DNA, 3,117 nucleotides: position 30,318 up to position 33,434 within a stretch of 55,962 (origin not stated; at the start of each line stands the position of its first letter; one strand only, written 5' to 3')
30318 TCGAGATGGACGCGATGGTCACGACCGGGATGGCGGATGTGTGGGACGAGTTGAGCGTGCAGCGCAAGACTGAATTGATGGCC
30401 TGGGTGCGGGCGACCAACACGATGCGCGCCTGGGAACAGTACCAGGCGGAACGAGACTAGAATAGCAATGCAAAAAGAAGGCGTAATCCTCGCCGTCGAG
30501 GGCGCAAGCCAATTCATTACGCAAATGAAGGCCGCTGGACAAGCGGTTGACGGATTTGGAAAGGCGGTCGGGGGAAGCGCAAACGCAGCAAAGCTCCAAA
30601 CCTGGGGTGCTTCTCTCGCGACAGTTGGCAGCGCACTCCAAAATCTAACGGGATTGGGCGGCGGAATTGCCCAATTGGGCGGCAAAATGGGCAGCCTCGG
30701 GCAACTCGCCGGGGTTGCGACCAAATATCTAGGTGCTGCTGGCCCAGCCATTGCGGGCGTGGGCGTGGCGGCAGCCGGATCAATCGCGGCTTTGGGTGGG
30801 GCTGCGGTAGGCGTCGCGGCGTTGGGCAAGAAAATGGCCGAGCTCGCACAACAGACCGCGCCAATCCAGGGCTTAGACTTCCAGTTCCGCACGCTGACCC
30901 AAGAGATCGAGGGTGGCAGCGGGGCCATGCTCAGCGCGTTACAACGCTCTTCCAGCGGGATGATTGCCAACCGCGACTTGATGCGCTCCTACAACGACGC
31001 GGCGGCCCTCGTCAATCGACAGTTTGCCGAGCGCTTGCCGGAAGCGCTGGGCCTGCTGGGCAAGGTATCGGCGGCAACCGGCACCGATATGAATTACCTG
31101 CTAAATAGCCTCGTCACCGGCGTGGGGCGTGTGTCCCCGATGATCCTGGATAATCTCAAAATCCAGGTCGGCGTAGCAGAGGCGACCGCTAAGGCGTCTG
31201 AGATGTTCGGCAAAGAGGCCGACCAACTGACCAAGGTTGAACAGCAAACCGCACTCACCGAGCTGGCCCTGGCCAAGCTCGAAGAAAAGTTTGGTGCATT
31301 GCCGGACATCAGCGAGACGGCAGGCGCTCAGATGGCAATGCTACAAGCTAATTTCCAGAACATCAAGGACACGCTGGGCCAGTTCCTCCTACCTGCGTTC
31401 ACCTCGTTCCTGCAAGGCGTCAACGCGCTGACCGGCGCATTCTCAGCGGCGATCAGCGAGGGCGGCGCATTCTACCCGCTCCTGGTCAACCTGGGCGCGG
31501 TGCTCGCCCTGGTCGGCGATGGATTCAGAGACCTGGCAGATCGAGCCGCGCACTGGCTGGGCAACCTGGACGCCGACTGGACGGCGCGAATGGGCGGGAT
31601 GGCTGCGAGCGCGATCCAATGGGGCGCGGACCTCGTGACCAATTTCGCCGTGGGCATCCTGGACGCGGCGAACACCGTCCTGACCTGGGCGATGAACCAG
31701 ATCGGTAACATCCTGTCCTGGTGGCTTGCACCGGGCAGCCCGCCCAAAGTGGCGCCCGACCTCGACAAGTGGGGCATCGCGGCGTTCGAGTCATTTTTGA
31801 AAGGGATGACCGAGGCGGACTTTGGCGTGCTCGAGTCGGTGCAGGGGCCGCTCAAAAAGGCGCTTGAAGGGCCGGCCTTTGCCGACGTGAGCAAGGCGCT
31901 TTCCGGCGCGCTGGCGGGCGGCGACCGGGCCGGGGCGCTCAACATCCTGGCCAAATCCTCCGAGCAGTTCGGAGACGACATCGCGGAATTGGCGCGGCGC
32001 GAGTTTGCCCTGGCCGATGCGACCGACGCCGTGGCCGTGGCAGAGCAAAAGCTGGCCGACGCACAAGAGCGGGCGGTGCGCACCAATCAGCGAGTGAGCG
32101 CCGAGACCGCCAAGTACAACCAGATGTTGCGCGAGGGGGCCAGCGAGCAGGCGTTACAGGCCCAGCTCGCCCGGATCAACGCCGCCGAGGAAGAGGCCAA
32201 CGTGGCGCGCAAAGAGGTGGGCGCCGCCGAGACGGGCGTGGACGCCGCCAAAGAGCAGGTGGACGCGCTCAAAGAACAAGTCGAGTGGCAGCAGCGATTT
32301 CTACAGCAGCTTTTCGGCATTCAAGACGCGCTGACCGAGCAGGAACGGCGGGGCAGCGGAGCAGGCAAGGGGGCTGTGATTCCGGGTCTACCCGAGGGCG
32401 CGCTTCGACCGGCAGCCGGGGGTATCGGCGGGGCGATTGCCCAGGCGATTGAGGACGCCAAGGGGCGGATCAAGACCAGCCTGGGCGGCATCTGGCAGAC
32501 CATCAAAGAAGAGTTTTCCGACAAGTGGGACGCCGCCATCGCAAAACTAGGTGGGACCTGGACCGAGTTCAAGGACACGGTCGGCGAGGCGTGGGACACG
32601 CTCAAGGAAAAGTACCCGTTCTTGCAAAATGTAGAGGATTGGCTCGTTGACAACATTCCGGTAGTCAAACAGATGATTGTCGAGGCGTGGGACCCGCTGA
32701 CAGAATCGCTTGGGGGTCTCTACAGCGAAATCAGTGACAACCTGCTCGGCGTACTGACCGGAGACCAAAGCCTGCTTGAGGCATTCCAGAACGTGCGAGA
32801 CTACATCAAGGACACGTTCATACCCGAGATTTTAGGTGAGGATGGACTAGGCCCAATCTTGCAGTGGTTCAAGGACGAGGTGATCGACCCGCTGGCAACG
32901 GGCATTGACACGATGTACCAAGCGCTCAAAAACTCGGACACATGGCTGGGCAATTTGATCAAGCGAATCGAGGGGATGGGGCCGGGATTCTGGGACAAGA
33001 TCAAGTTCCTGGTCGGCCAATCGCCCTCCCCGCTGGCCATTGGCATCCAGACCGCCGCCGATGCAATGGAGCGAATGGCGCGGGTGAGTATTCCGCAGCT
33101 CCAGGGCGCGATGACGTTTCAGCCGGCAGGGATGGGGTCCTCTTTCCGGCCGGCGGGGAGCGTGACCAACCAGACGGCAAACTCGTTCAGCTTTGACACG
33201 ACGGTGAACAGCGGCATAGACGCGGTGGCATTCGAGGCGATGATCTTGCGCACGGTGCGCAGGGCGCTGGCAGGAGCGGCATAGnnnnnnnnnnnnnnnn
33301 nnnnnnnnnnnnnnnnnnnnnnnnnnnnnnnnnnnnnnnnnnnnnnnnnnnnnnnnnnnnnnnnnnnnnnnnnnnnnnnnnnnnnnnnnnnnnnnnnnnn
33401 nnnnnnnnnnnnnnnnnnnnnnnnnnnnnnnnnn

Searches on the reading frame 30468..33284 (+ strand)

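Call 13: search_protein_families(library=phrogs, proteins=[window:30468-33284:+], max_evalue=0.00001)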
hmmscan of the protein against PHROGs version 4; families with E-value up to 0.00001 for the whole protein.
window:30468-33284:+ (938 aa): 6 families
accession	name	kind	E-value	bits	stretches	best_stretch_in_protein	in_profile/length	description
phrog_32115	-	unknown function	4.9e-09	35.5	1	88-252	83-237/1310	-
phrog_1535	-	tail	5.5e-09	35.7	1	236-339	308-412/1152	tail length tape measure protein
phrog_17020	-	unknown function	9.3e-08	32.6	1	657-784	64-193/353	-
phrog_1272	-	tail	1.2e-07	30.9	1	656-856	903-1078/1606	tail length tape measure protein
phrog_4200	-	tail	7.3e-07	29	1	653-904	429-677/732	tail length tape measure protein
phrog_991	-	tail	1.9e-06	26.7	0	653-783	655-777/1966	tail length tape measure protein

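Call 14: search_protein_families(library=pfam, proteins=[window:30468-33284:+], max_evalue=0.00001)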
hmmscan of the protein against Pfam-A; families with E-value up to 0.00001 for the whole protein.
window:30468-33284:+ (938 aa): 0 families
